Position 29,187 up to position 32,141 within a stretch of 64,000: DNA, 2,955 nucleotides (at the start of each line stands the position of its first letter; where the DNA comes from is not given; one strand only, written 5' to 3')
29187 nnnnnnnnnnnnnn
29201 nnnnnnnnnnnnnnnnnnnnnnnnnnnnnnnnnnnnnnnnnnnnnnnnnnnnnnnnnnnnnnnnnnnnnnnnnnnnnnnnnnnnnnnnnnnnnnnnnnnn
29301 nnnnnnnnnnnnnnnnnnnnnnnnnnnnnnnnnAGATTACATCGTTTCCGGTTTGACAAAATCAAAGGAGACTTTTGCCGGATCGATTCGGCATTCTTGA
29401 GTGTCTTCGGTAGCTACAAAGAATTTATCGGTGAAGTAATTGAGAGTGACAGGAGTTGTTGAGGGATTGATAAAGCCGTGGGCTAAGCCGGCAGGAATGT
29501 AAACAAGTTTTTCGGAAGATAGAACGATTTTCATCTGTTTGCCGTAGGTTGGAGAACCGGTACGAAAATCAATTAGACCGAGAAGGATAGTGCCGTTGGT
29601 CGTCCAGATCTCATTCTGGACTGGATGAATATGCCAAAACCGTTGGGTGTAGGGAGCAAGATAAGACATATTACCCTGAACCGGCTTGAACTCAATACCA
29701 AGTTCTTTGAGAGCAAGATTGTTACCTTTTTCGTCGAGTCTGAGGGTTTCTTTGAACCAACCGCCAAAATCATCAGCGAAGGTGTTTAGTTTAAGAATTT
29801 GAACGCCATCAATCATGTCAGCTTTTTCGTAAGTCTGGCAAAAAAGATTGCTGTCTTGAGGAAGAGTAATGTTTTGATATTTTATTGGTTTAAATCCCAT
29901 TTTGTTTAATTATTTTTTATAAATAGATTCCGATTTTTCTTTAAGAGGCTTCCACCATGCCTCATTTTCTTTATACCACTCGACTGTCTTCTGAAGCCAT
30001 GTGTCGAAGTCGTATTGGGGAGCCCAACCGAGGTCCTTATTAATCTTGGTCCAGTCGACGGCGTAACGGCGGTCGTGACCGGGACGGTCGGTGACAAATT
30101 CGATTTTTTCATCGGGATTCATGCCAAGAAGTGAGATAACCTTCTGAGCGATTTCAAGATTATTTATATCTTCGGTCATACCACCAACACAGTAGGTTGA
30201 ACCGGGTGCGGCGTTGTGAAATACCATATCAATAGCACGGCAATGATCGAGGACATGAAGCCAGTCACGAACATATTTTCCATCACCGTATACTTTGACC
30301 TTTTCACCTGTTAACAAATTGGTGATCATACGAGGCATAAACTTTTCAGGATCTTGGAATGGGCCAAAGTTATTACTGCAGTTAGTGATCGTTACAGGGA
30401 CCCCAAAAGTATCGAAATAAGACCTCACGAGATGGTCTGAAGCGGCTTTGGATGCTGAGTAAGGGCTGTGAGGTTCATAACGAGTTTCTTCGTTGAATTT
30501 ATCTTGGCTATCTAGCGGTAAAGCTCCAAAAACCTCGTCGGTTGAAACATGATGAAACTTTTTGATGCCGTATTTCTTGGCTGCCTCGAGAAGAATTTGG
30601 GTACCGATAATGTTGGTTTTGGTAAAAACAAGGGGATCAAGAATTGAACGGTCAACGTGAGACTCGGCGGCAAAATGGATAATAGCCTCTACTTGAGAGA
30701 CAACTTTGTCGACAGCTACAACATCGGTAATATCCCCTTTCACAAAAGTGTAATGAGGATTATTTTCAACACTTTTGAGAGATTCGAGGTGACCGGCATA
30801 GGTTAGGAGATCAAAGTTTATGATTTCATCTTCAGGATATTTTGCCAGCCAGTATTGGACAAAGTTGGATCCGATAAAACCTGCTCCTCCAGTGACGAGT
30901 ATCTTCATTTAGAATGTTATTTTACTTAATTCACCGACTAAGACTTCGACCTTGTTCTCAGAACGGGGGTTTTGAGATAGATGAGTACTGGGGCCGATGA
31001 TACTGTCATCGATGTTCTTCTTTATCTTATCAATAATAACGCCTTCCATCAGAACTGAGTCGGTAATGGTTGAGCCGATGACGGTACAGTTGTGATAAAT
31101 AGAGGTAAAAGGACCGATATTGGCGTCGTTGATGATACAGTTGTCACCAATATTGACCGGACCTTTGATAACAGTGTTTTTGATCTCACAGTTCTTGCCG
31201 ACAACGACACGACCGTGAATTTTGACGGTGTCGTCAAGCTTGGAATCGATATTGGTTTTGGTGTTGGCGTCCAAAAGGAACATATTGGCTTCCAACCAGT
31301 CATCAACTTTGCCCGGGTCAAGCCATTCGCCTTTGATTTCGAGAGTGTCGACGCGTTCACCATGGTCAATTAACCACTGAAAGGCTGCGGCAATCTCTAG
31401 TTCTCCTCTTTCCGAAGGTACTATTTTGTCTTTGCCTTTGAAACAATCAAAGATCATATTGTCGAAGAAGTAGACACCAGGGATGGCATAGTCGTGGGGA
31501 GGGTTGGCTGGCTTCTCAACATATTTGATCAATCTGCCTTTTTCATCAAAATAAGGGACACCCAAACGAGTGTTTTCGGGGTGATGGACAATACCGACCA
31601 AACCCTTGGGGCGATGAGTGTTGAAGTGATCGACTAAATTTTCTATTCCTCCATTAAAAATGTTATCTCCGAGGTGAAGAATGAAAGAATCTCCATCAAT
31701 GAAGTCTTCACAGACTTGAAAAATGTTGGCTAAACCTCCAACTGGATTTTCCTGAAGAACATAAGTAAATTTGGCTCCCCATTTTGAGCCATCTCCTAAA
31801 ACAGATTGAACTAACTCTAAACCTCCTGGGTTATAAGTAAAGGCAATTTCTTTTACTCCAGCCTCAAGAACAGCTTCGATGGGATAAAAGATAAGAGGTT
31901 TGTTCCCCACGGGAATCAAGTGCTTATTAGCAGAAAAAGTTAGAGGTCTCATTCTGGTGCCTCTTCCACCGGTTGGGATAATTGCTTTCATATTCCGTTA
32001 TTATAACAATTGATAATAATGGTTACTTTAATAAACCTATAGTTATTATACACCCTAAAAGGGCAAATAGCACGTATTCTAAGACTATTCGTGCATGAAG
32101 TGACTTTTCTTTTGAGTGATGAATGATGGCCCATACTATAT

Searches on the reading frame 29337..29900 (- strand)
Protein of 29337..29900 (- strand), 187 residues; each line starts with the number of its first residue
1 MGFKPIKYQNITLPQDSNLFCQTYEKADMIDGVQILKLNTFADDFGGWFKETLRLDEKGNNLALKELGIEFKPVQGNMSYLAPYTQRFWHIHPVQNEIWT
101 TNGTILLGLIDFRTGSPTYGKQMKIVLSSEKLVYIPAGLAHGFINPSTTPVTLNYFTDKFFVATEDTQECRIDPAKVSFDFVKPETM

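Call 8: search_protein_families(library=pfam, proteins=[window:29337-29900:-], max_evalue=0.001)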
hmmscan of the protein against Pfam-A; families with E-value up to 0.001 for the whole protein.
window:29337-29900:- (187 aa): 2 families
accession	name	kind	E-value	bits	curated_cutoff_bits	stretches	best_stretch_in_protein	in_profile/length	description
PF00908.23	dTDP_sugar_isom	-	9.9e-16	58.3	27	1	30-168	4-140/168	dTDP-4-dehydrorhamnose 3,5-epimerase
PF07883.17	Cupin_2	-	0.00012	22.1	27.2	1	89-153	13-66/70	Cupin domain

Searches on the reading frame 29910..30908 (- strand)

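Call 8: search_protein_families(library=pfam, proteins=[window:29910-30908:-], max_evalue=0.001)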
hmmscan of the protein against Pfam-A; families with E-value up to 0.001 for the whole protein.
window:29910-30908:- (332 aa): 9 families
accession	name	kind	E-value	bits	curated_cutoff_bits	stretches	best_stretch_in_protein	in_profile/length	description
PF16363.11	GDP_Man_Dehyd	-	1.1e-81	275.4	27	1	4-307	1-331/332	GDP-mannose 4,6 dehydratase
PF01370.27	Epimerase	-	5.4e-65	219.6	20.9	1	3-242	1-240/240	NAD dependent epimerase/dehydratase family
PF01073.25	3Beta_HSD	-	3.1e-21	76.1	22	1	4-217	1-216/280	3-beta hydroxysteroid dehydrogenase/isomerase family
PF02719.21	Polysacc_synt_2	-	2.7e-18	66.6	20.2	1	3-277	1-266/293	Polysaccharide biosynthesis protein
PF07993.18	NAD_binding_4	-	6.7e-17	61.9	20.1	1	65-179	81-206/258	Male sterility protein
PF04321.23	RmlD_sub_bind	-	2.1e-15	57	27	1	1-265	1-235/287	RmlD substrate binding domain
PF13460.12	NAD_binding_10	-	1e-09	39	27.2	1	7-163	1-133/184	NAD(P)H-binding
PF05368.20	NmrA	-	0.0002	21.5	27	1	2-118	4-102/298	NmrA-like family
PF00106.31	adh_short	-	0.00026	21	26.6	0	3-75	3-73/195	short chain dehydrogenase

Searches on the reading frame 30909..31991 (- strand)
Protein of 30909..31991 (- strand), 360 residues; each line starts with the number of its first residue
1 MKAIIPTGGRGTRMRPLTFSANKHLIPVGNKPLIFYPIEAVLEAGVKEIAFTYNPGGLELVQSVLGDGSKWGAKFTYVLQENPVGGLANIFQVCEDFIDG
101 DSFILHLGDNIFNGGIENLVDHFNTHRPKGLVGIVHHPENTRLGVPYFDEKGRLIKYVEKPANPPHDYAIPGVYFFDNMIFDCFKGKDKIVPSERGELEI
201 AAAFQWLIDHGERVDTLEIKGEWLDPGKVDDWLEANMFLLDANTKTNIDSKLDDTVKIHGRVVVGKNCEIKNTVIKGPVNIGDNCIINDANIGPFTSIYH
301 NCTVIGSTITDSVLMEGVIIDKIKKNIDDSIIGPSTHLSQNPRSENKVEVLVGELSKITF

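Call 8: search_protein_families(library=pfam, proteins=[window:30909-31991:-], max_evalue=0.001)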
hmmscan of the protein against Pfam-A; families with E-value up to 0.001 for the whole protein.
window:30909-31991:- (360 aa): 6 families
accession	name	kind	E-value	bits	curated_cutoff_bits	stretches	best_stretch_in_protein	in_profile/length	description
PF00483.29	NTP_transferase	-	4.5e-45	154.6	21.2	1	2-240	1-243/245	Nucleotidyl transferase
PF25084.1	LbH_EIF2B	-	1.3e-07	32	54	1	243-321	9-88/105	EIF2B subunit epsilon LbH domain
PF24894.1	Hexapep_GlmU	-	1.5e-06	28.7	23.3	0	299-342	22-64/104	GlmU-like, C-terminal hexapeptide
PF12804.13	NTP_transf_3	-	1.9e-06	28.6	27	1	3-126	1-114/160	MobA-like NTP transferase domain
PF00132.30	Hexapep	-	2.3e-06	27.5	27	0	262-287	2-28/36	Bacterial transferase hexapeptide (six repeats)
PF25247.1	LbH_GLGC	-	1.5e-05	25.4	27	0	256-290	68-102/135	GLGC left-handed parallel beta-helix domain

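Call 41: search_protein_families(library=ncbifam, proteins=[window:30909-31991:-], max_evalue=0.0001)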
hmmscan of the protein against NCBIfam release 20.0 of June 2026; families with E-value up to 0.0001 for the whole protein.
window:30909-31991:- (360 aa): 29 families (the best 25 are shown)
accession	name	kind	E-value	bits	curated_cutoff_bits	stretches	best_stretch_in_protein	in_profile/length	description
TIGR01208.1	rmlA_long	equivalog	2e-102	342.7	320.25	1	2-359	1-352/353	glucose-1-phosphate thymidylyltransferase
TIGR03992.1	Arch_glmU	subfamily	2.3e-56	191.3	292.1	1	1-338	1-327/393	bifunctional sugar-1-phosphate nucleotidylyltransferase/acetyltransferase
TIGR01207.1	rmlA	equivalog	4.6e-50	170.3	360.65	1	2-248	1-245/286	glucose-1-phosphate thymidylyltransferase RfbA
NF012024.0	PRK15480.1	equivalog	6.1e-44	150.3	588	1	2-243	5-244/292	glucose-1-phosphate thymidylyltransferase RfbA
NF041173.1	Sug_nt_acttase_Thmprot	equivalog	1.1e-41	143.2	600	1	1-334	1-323/405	bifunctional sugar-1-phosphate nucleotidylyltransferase/acetyltransferase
NF041313.1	UDPGP_AglF_Halo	equivalog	1.4e-36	126.1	400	1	1-236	1-231/234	UTP--glucose-1-phosphate uridylyltransferase AglF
NF052502.1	man1P_GTase_Rv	exception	1.6e-31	109.5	440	1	2-237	2-228/352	mannose-1-phosphate guanylyltransferase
TIGR01099.1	galU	equivalog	3.6e-21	75.9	326.8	2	1-51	2-52/261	UTP--glucose-1-phosphate uridylyltransferase GalU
NF003670.0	PRK05293.1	equivalog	6.8e-20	71.3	470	1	3-347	7-361/382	glucose-1-phosphate adenylyltransferase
NF045761.1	NAMPUrTaseMurU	equivalog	4.5e-17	62.7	250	1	1-185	1-182/226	N-acetylmuramate alpha-1-phosphate uridylyltransferase MurU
TIGR02091.1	glgC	equivalog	4.5e-17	62.2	424.9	1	100-248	113-268/364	glucose-1-phosphate adenylyltransferase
TIGR01173.1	glmU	equivalog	5.8e-12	45.2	366.85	1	241-303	266-334/452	bifunctional UDP-N-acetylglucosamine diphosphorylase/glucosamine-1-phosphate N-acetyltransferase GlmU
NF001947.0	PRK00725.1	subfamily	1.6e-11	43.6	470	0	106-177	136-216/426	glucose-1-phosphate adenylyltransferase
NF009928.0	PRK13389.1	equivalog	4.4e-10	39.2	548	1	2-51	10-59/302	UTP--glucose-1-phosphate uridylyltransferase GalU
NF049965.1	GlMnHpPGnyltfHddC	equivalog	8.2e-10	38.7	300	1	1-190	1-181/221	D-glycero-D-manno-heptose 1-phosphate guanosyltransferase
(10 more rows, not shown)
